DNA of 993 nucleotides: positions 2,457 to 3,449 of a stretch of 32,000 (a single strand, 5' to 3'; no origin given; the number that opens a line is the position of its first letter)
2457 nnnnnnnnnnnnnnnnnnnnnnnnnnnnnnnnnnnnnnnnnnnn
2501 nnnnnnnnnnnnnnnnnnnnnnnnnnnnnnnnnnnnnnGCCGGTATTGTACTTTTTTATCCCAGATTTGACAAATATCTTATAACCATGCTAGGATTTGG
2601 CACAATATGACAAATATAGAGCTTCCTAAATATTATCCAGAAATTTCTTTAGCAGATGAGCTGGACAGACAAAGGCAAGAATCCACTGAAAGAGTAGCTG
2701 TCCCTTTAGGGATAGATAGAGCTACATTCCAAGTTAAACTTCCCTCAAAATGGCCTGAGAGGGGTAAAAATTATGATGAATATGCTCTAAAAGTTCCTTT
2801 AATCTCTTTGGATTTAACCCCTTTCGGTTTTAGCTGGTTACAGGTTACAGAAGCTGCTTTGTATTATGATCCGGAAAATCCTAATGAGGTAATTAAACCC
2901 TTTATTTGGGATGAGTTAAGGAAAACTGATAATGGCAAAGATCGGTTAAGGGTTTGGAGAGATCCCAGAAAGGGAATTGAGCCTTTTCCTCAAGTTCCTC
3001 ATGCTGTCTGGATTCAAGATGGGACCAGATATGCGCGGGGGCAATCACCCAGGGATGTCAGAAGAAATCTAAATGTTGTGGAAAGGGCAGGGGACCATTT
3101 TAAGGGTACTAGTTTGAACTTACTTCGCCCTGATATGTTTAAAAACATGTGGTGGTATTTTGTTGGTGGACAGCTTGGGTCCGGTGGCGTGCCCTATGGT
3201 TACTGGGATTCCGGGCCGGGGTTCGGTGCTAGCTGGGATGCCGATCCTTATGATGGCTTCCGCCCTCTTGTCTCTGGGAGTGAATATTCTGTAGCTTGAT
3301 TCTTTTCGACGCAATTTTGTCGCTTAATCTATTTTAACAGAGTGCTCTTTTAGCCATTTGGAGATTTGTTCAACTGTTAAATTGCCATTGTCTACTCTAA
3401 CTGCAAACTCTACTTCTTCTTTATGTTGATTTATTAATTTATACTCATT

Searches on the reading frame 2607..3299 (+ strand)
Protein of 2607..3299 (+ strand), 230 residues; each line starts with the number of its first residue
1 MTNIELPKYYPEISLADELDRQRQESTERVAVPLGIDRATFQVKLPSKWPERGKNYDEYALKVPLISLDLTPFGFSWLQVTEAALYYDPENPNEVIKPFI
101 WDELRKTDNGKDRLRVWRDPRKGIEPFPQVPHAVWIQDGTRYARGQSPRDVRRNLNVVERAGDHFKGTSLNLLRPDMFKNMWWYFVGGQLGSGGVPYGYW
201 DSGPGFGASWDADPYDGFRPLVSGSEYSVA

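Call 53: search_protein_families(library=pfam, proteins=[window:2607-3299:+], max_evalue=0.001)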
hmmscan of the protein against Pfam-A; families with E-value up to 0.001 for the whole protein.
window:2607-3299:+ (230 aa): 0 families
